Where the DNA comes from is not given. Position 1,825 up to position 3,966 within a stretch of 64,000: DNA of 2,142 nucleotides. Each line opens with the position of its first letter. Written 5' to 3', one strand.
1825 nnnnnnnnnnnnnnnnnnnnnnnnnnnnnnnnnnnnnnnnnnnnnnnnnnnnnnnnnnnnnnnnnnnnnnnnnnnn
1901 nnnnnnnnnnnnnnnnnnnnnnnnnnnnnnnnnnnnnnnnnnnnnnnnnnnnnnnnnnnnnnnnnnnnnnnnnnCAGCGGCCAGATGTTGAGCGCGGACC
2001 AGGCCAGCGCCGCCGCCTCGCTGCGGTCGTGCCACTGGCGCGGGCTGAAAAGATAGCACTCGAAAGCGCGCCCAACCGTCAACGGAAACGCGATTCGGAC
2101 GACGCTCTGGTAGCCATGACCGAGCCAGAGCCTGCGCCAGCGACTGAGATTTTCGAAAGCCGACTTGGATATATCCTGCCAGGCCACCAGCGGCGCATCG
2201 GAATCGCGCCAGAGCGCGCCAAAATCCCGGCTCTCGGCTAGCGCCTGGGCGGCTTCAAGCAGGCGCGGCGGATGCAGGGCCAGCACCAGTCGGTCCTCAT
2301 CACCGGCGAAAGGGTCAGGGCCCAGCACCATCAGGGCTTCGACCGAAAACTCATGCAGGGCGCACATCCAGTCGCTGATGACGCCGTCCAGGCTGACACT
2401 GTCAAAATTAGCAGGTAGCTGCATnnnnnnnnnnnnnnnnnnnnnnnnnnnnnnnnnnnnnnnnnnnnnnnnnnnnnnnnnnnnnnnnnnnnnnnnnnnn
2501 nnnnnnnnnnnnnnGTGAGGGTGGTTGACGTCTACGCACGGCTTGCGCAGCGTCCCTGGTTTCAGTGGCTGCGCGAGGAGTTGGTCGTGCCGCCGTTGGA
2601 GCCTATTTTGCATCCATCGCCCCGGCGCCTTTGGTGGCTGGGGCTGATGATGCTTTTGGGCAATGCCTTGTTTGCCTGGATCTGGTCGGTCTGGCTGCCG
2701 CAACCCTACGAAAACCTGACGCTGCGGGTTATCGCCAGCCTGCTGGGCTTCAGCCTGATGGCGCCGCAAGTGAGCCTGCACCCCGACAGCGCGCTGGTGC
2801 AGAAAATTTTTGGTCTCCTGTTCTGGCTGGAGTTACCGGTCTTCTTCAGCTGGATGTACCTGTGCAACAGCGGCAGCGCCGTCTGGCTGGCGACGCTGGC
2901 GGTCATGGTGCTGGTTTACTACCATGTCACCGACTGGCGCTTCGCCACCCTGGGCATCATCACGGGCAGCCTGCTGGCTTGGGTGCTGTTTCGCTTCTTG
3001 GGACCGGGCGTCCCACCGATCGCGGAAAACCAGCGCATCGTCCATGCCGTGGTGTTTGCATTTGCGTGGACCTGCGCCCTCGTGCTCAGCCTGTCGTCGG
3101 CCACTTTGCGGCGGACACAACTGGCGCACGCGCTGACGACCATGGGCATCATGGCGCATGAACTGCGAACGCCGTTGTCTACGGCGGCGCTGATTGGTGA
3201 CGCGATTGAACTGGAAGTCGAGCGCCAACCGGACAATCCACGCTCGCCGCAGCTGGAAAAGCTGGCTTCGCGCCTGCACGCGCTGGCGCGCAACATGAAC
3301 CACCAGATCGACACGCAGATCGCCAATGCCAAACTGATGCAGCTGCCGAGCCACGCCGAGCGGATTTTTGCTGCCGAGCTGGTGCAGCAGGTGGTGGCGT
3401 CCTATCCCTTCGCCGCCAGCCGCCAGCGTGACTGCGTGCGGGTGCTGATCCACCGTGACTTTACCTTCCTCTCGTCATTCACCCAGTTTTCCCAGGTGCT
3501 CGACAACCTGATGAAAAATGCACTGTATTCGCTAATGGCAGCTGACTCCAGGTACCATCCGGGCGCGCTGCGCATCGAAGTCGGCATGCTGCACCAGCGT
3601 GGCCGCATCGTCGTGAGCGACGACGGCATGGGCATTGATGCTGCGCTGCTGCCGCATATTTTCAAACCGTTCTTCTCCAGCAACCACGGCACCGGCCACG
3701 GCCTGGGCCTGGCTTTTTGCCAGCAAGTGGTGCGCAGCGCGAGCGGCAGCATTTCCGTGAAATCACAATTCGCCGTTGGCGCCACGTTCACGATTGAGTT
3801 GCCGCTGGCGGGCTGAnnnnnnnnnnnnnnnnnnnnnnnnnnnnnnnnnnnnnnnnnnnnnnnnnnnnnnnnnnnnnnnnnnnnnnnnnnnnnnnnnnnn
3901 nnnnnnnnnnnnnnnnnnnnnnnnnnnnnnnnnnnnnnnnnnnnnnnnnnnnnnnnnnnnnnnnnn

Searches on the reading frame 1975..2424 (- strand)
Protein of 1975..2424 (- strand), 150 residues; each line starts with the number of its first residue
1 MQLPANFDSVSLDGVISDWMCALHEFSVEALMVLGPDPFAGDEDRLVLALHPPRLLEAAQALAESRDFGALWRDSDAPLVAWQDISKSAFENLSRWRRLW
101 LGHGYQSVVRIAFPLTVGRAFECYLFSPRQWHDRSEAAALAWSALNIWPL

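Call 48: search_protein_representatives(protein=window:1975-2424:-)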
Query: 150 residues. Proteins with E-value up to 0.001 (for the whole library): 83; up to 1e-10: 54; up to 1e-30: 10. The best 83 are listed.
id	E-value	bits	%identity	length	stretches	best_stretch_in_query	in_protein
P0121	8.3e-58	211.4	70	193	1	1-141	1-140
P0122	3.0e-54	199.8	88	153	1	1-103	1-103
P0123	4.7e-52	192.7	66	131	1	1-131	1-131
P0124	5.9e-42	159.9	53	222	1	1-150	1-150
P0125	3.7e-39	150.8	51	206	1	4-149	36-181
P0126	5.8e-34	133.9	54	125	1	1-114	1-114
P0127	9.5e-34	133.2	81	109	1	27-100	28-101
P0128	1.4e-33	132.7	44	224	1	4-149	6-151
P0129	4.9e-33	130.9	72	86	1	1-86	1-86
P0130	1.8e-31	125.8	66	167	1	1-93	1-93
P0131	4.0e-30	121.4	41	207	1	18-150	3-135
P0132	5.9e-29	117.6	45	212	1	11-149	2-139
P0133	4.0e-28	114.9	56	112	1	9-107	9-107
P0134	2.5e-27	112.3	42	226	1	14-149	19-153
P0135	6.3e-27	111.0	71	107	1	1-73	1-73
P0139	6.5e-24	101.2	37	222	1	3-149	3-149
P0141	1.3e-23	100.2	36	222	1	4-149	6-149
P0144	5.9e-23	98.1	41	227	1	3-150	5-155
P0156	2.5e-18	83.1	33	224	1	3-149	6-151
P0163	9.3e-16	74.7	35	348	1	8-149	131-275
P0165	2.6e-14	70.0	31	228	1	14-149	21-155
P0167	9.2e-14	68.3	34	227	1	4-148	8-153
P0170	9.1e-13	65.0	32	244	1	13-149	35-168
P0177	2.6e-10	57.1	30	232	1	17-149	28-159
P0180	1.3e-09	54.8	31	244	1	8-149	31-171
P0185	3.8e-08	50.0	30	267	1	15-149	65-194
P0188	3.4e-07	46.9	25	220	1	13-130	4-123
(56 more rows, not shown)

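Call 49: search_protein_families(library=pfam, proteins=[P0139, P0141, P0156, P0165, P0170, P0177, P0180, P0185, P0188, P0163], max_evalue=0.1)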
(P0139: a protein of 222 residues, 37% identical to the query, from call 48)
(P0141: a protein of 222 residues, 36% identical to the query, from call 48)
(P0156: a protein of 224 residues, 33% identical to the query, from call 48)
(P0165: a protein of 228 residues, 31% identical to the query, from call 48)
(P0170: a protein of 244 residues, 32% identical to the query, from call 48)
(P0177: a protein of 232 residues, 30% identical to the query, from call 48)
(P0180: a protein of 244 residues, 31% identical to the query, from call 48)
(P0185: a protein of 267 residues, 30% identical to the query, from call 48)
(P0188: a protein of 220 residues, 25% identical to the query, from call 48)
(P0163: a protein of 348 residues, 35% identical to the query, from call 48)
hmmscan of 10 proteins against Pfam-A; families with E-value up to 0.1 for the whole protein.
P0139 (222 aa): 7 families
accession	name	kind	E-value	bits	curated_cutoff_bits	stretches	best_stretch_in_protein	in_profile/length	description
PF00196.25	GerE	-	8.9e-15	54.5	23.5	1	161-216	2-57/57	Bacterial regulatory proteins, luxR family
PF08281.18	Sigma70_r4_2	-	8.9e-06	25.7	25.7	1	164-204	13-54/54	Sigma-70, region 4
PF04545.22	Sigma70_r4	-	0.0003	20.7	24.1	1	162-204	5-48/50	Sigma-70, region 4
PF07638.17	Sigma70_ECF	-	0.0032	17.8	21.1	1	173-205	148-180/185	ECF sigma factor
PF13384.12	HTH_23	-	0.0049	17.1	24.6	1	167-194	8-35/50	Homeodomain-like domain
PF12840.13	HTH_20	-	0.038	14.4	27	1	175-198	17-40/51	Helix-turn-helix domain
PF13518.12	HTH_28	-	0.081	13.5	25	0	167-193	3-29/52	Helix-turn-helix domain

P0141 (222 aa): 4 families
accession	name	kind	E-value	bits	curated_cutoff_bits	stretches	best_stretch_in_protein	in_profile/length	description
PF00196.25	GerE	-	3.2e-17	62.3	23.5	1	162-215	3-56/57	Bacterial regulatory proteins, luxR family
PF08281.18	Sigma70_r4_2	-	8.7e-09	35.3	25.7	1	155-204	4-54/54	Sigma-70, region 4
PF04545.22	Sigma70_r4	-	0.0002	21.2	24.1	1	159-204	2-48/50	Sigma-70, region 4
PF22233.2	PhyR_sigma-like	-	0.0016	18.6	27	1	162-201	4-44/50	Response regulator PhyR, sigma-like domain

P0156 (224 aa): 8 families
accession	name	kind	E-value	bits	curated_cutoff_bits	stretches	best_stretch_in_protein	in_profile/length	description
PF00196.25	GerE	-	2.5e-16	59.5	23.5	1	163-217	2-56/57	Bacterial regulatory proteins, luxR family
PF04545.22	Sigma70_r4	-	9.3e-06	25.5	24.1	1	164-208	5-50/50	Sigma-70, region 4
PF08281.18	Sigma70_r4_2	-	2.6e-05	24.2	25.7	1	173-206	20-54/54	Sigma-70, region 4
PF13518.12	HTH_28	-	0.00013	22.4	25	1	170-195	4-29/52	Helix-turn-helix domain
PF13384.12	HTH_23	-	0.0036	17.5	24.6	1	175-195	13-34/50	Homeodomain-like domain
PF07638.17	Sigma70_ECF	-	0.01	16.2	21.1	1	174-208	147-181/185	ECF sigma factor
PF12840.13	HTH_20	-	0.018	15.5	27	1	178-201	18-40/51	Helix-turn-helix domain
PF04967.18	HTH_10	-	0.019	15.2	23.1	0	179-206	24-51/53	HTH DNA binding domain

P0165 (228 aa): 4 families
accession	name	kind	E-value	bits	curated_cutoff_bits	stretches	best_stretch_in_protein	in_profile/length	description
PF00196.25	GerE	-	6.2e-13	48.6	23.5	1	167-221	2-56/57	Bacterial regulatory proteins, luxR family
PF08281.18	Sigma70_r4_2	-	0.014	15.5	25.7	1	166-210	10-54/54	Sigma-70, region 4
PF19805.5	DUF6288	-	0.027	14.1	26.3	0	156-218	56-116/402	Family of unknown function (DUF6288)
PF17930.7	LpxI_N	-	0.064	13.7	25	0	14-42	45-73/129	LpxI N-terminal domain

P0170 (244 aa): 12 families
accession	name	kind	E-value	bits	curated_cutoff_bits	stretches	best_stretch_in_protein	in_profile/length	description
PF08281.18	Sigma70_r4_2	-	3.5e-09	36.6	25.7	1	180-224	10-54/54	Sigma-70, region 4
PF00196.25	GerE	-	9.3e-06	25.6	23.5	1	186-227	8-48/57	Bacterial regulatory proteins, luxR family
PF04545.22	Sigma70_r4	-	0.00043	20.2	24.1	1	180-218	4-42/50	Sigma-70, region 4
PF12840.13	HTH_20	-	0.00071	19.9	27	1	187-219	8-41/51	Helix-turn-helix domain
PF13384.12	HTH_23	-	0.0031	17.7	24.6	1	187-214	9-35/50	Homeodomain-like domain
PF13556.12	HTH_30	-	0.0059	16.8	27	1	193-228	9-44/59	PucR C-terminal helix-turn-helix domain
PF13551.12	HTH_29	-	0.008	16.7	28.1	1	187-214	3-30/64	Winged helix-turn helix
PF20432.4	Xre-like-HTH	-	0.014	16.1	25.8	1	180-229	9-55/63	Antitoxin Xre-like helix-turn-helix domain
PF07638.17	Sigma70_ECF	-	0.023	15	21.1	1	175-224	130-179/185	ECF sigma factor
PF13518.12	HTH_28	-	0.044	14.3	25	0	187-217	4-33/52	Helix-turn-helix domain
PF08279.18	HTH_11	-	0.052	13.9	25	1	188-218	5-37/55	HTH domain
PF12802.13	MarR_2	-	0.082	13.5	27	0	180-222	2-46/61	MarR family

P0177 (232 aa): 6 families
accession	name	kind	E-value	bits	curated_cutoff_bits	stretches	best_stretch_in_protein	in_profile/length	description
PF00196.25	GerE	-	1.6e-11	44.1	23.5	1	173-223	4-54/57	Bacterial regulatory proteins, luxR family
PF13384.12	HTH_23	-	0.0058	16.9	24.6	1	174-203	4-34/50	Homeodomain-like domain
PF08281.18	Sigma70_r4_2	-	0.018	15.1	25.7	1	173-203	12-43/54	Sigma-70, region 4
PF13518.12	HTH_28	-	0.053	14.1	25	0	175-209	2-34/52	Helix-turn-helix domain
PF04545.22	Sigma70_r4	-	0.09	12.8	24.1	0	173-203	6-37/50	Sigma-70, region 4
PF07638.17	Sigma70_ECF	-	0.098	13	21.1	0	177-216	142-181/185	ECF sigma factor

P0180 (244 aa): 2 families
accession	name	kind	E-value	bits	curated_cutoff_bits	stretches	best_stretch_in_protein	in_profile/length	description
PF00196.25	GerE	-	5.8e-11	42.3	23.5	1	183-236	2-55/57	Bacterial regulatory proteins, luxR family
PF08281.18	Sigma70_r4_2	-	0.00023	21.2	25.7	1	184-226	11-54/54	Sigma-70, region 4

P0185 (267 aa): 3 families
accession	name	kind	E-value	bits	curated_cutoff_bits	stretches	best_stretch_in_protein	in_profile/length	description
PF00196.25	GerE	-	2.7e-13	49.8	23.5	1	208-260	4-56/57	Bacterial regulatory proteins, luxR family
PF13384.12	HTH_23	-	0.0081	16.4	24.6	1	214-239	10-35/50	Homeodomain-like domain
PF13551.12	HTH_29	-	0.017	15.6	28.1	1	214-239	4-30/64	Winged helix-turn helix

P0188 (220 aa): 4 families
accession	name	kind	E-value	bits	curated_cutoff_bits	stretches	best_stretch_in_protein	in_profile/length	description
PF00196.25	GerE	-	9.2e-08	32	23.5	1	160-213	3-56/57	Bacterial regulatory proteins, luxR family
PF08281.18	Sigma70_r4_2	-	0.00011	22.1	25.7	1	159-195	10-47/54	Sigma-70, region 4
PF13384.12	HTH_23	-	0.0011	19.2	24.6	1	165-193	8-36/50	Homeodomain-like domain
PF14493.12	HTH_40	-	0.015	16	27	1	165-201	3-39/89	Helix-turn-helix domain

P0163 (348 aa): 5 families
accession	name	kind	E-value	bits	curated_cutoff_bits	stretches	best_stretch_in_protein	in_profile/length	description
PF00196.25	GerE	-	2.5e-12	46.7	23.5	1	287-342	2-57/57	Bacterial regulatory proteins, luxR family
PF08281.18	Sigma70_r4_2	-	1.2e-06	28.5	25.7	1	288-330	11-54/54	Sigma-70, region 4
PF04545.22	Sigma70_r4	-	0.00059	19.7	24.1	1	288-330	5-48/50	Sigma-70, region 4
PF13384.12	HTH_23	-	0.001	19.3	24.6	1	294-321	9-36/50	Homeodomain-like domain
PF13551.12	HTH_29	-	0.0029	18.1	28.1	1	294-323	3-33/64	Winged helix-turn helix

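Call 53: list_cluster_members(proteins=[P0124, P0128, P0139, P0141, P0144, P0156, P0165, P0167, P0177, P0188])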
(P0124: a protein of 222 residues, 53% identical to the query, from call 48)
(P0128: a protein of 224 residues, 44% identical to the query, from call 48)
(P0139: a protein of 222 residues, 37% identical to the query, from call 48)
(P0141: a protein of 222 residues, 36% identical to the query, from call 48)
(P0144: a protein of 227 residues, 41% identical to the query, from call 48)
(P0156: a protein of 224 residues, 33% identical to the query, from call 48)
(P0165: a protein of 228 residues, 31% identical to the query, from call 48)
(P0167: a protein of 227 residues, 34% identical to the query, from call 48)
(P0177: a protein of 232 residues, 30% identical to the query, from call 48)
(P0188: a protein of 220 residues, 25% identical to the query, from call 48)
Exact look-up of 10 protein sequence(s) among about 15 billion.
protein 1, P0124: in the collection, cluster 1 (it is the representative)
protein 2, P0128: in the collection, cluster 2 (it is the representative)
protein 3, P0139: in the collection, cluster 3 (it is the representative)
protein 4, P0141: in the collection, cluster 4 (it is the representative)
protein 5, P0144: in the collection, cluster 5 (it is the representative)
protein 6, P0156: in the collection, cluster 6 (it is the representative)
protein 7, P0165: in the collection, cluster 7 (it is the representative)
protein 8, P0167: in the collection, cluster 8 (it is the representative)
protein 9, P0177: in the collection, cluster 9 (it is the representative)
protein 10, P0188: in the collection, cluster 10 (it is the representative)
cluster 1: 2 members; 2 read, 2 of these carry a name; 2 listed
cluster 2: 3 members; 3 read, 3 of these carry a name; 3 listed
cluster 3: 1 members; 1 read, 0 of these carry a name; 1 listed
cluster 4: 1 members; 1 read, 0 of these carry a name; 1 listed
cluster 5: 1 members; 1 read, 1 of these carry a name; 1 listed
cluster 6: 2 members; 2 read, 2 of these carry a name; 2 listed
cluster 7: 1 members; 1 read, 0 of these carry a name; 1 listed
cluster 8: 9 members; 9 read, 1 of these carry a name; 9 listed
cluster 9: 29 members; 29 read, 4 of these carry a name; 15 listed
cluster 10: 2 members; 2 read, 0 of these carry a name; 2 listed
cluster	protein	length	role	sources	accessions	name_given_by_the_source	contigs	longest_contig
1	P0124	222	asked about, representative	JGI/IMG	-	DNA-binding CsgD family transcriptional regulator/uncharacterized protein YciI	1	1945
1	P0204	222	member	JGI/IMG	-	LuxR family transcriptional regulator, quorum-sensing system regulator SolR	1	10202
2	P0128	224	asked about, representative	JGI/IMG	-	LuxR family transcriptional regulator, quorum-sensing system regulator SolR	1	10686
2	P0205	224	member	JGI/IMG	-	LuxR family transcriptional regulator, quorum-sensing system regulator SolR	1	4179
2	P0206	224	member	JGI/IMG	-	LuxR family transcriptional regulator, quorum-sensing system regulator SolR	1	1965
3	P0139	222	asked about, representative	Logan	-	-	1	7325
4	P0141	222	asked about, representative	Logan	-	-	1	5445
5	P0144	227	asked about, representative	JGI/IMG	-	LuxR family transcriptional regulator, quorum-sensing system regulator SolR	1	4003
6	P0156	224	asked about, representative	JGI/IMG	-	LuxR family transcriptional regulator, quorum-sensing system regulator SolR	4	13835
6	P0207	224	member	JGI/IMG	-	LuxR family transcriptional regulator, quorum-sensing system regulator SolR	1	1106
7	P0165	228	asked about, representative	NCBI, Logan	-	-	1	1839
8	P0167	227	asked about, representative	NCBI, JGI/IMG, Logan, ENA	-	hypothetical protein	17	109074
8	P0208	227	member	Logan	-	-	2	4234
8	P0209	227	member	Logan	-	-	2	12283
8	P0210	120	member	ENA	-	-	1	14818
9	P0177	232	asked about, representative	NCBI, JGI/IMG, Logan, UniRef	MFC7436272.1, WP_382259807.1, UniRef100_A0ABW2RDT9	LuxR C-terminal-related transcriptional regulator [Hydrogenophaga bisanensis] | LuxR C-terminal-related transcriptional regulator n=1 Tax=Hydrogenophaga bisanensis ...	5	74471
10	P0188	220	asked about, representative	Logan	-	-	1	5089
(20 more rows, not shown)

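Call 54: find_encoding_contigs(protein=P0156, flank=7000, max_places=3)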
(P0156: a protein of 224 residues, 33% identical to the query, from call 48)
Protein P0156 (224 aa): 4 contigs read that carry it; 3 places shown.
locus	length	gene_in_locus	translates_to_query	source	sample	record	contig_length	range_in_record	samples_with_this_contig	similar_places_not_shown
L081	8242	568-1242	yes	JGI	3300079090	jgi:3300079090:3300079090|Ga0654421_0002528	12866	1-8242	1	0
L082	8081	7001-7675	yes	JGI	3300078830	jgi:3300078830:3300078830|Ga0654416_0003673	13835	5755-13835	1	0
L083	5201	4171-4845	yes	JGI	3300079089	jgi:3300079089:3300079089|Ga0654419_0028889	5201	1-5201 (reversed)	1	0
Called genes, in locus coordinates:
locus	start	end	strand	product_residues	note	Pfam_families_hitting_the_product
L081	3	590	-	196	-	?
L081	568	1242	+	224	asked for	PF00196:GerE, PF04545:Sigma70_r4 (weak)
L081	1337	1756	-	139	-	PF04519:Bactofilin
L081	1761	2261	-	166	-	-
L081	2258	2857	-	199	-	PF04519:Bactofilin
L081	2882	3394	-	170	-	PF04519:Bactofilin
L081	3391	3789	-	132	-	-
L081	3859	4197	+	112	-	PF06127:Mpo1-like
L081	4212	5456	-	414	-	PF03631:Virul_fac_BrkB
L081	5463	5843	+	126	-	PF09842:DUF2069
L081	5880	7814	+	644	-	PF00149:Metallophos, PF02872:5_nucleotid_C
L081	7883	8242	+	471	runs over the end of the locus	PF01565:FAD_binding_4, PF02913:FAD-oxidase_C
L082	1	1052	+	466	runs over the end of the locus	PF01494:FAD_binding_3 (faint), PF07992:Pyr_redox_2, PF00070:Pyr_redox, PF22366:NDH2_C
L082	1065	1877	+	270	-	PF00561:Abhydrolase_1, PF12146:Hydrolase_4, PF12697:Abhydrolase_6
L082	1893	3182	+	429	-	PF00067:p450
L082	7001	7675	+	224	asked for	PF00196:GerE, PF04545:Sigma70_r4 (weak)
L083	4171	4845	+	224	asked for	PF00196:GerE, PF04545:Sigma70_r4 (weak)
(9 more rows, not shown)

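Call 55: find_encoding_contigs(protein=P0177, flank=7000, max_places=3)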
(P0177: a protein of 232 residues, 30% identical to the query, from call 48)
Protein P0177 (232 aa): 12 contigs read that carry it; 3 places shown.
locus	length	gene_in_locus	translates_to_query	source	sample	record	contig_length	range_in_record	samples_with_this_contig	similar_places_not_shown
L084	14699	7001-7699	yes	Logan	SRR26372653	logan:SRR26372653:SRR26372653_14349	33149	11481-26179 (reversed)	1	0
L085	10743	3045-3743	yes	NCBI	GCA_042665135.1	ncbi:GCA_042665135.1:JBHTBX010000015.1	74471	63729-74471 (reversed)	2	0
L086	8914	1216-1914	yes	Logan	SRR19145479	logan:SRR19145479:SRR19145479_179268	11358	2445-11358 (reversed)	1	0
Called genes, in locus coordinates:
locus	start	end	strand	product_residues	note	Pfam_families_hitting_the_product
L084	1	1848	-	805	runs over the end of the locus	PF12482:DUF3701, PF00589:Phage_integrase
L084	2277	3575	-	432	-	-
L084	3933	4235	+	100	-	-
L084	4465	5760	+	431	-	PF00512:HisKA (weak), PF02518:HATPase_c, PF14501:HATPase_c_5 (weak)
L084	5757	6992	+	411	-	PF00072:Response_reg (weak)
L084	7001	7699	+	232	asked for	PF00196:GerE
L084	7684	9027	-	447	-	PF12323:HTH_OrfB_IS605 (weak), PF01385:OrfB_IS605, PF07282:Cas12f1-like_TNB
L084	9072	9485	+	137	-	PF01797:Y1_Tnp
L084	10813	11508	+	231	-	PF01656:CbiA (weak), PF13614:AAA_31 (faint)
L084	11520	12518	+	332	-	PF02195:ParB_N (weak)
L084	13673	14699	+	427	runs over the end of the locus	PF01051:Rep3_N, PF21205:Rep3_C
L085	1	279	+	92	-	?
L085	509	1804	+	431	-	PF00512:HisKA (weak), PF02518:HATPase_c, PF14501:HATPase_c_5 (weak)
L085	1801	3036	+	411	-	PF00072:Response_reg (weak)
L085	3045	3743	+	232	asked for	PF00196:GerE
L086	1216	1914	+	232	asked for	PF00196:GerE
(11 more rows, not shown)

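Call 59: find_encoding_contigs(protein=P0167, flank=7000, max_places=2)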
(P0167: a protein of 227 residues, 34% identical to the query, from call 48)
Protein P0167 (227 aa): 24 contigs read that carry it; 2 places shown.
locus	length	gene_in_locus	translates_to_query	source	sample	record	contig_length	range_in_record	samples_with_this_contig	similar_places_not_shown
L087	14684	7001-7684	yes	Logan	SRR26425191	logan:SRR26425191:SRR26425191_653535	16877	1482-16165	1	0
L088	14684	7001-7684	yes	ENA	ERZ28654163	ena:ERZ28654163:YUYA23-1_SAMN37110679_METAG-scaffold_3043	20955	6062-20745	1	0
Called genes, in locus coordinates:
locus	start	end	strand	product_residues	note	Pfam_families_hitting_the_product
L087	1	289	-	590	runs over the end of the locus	?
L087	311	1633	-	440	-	-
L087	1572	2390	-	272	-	-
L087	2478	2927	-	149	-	PF12961:DUF3850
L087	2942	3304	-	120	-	-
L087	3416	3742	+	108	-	-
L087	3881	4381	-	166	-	-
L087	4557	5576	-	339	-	-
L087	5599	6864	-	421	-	PF02518:HATPase_c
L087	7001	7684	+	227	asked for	-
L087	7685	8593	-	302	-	-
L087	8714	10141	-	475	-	PF22352:K319L-like_PKD (weak)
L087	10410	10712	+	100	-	-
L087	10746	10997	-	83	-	-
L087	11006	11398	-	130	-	-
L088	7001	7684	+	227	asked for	-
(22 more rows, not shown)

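Call 60: find_encoding_contigs(protein=P0141, flank=7000, max_places=2)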
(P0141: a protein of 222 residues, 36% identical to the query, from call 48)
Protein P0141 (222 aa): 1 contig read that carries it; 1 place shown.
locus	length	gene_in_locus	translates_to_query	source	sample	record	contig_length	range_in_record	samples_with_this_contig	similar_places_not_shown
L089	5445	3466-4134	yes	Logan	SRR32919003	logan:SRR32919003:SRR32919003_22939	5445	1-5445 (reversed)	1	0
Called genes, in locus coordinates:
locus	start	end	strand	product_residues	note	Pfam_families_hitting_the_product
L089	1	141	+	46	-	?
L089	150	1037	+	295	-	PF00581:Rhodanese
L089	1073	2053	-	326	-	PF00072:Response_reg (weak)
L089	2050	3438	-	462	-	PF02518:HATPase_c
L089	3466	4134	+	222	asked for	PF08281:Sigma70_r4_2, PF00196:GerE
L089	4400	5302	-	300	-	PF02535:Zip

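Call 61: find_encoding_contigs(protein=P0139, flank=7000, max_places=2)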
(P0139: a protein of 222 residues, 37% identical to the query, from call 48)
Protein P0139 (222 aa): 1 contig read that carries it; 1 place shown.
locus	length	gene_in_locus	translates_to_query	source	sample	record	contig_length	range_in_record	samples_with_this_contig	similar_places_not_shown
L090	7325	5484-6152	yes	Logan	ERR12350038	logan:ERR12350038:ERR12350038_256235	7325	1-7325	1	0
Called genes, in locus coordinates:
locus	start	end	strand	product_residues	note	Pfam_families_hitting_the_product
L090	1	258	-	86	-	?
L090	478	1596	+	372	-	PF00753:Lactamase_B, PF00581:Rhodanese (weak)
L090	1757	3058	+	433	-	PF00155:Aminotran_1_2, PF01212:Beta_elim_lyase (faint)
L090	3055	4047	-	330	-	PF00072:Response_reg (weak)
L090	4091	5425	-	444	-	PF02518:HATPase_c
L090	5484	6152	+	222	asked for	PF00196:GerE, PF08281:Sigma70_r4_2 (weak)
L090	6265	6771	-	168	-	PF04972:BON, PF01476:LysM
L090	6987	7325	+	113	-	?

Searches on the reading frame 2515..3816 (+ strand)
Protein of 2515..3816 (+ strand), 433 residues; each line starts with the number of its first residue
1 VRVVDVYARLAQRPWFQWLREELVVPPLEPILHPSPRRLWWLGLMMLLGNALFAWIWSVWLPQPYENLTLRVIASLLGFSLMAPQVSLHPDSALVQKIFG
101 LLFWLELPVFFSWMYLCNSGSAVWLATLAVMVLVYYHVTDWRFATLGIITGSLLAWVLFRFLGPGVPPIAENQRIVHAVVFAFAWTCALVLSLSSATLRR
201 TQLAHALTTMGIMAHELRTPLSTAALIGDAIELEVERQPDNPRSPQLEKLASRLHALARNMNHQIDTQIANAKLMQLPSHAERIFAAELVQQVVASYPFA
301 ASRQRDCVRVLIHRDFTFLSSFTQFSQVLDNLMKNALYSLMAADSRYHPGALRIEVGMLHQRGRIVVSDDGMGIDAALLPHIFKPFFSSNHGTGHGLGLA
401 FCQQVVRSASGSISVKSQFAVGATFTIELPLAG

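Call 5: search_protein_families(library=pfam, proteins=[window:2515-3816:+], max_evalue=0.01)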
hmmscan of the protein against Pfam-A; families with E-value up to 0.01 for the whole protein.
window:2515-3816:+ (433 aa): 2 families
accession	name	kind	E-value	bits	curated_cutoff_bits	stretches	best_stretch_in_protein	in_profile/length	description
PF02518.31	HATPase_c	-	4.1e-20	72.7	26.4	1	324-432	5-110/111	Histidine kinase-, DNA gyrase B-, and HSP90-like ATPase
PF00512.31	HisKA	-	0.00039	20.8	26.9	1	212-266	8-55/66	His Kinase A (phospho-acceptor) domain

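Call 37: search_protein_families(library=ncbifam, proteins=[window:2515-3816:+], max_evalue=0.01)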
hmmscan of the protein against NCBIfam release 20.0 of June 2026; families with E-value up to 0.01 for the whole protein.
window:2515-3816:+ (433 aa): 78 families (the best 25 are shown)
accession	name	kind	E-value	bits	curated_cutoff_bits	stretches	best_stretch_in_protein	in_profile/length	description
NF008468.0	PRK11360.1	equivalog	4.4e-23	81.5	646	1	209-431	399-608/616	two-component system sensor histidine kinase AtoS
NF006800.0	PRK09303.1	equivalog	4.8e-23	81.7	342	1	202-431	147-377/383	histidine kinase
NF052574.1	HisKinEspCMyxo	equivalog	1.4e-22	79.7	1200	1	319-432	525-638/785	serine histidine kinase EspC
NF041945.1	LuxN_Vibrio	equivalog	7.5e-22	77.3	1550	1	199-431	457-681/839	quorum-sensing autoinducer 1 sensor kinase/phosphatase LuxN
NF046044.1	PnpS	equivalog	1.5e-20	73.6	400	1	214-430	178-390/390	two-component system histidine kinase PnpS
NF008312.0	PRK11100.1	equivalog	1.8e-20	73.3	356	1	213-430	263-473/477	two-component system sensor histidine kinase CreC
NF047497.1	HK_LIC_12097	equivalog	2.2e-20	72.7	500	1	203-431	147-366/367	LIC_12097 family sensor histidine kinase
NF010411.0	PRK13837.1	equivalog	2.6e-19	68.8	647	1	288-431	524-675/828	two-component system VirA-like sensor kinase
NF007688.0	PRK10364.1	equivalog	3.4e-19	68.9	479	1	179-432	210-452/460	two-component system sensor histidine kinase ZraS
TIGR02966.1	phoR_proteo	equivalog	1e-18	67.5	334.2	1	213-428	121-332/333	phosphate regulon sensor histidine kinase PhoR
NF053867.1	SprKinKinDBac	equivalog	4.6e-18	64.9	775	1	323-432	396-498/500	sporulation kinase KinD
NF033092.0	HK_WalK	equivalog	1.2e-17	63.8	725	1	215-431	381-594/594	cell wall metabolism sensor histidine kinase WalK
NF041735.1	hist_kin_RppB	equivalog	1.4e-17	63.7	400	1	213-430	223-438/438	two-component system sensor histidine kinase RppB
TIGR02916.1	PEP_his_kin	equivalog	4.2e-17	62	300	1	272-430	531-679/679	XrtA/PEP-CTERM system histidine kinase PrsK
TIGR02956.1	TMAO_torS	equivalog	1.7e-16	59.5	676.5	1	319-432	574-683/967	TMAO reductase system sensor histidine kinase/response regulator TorS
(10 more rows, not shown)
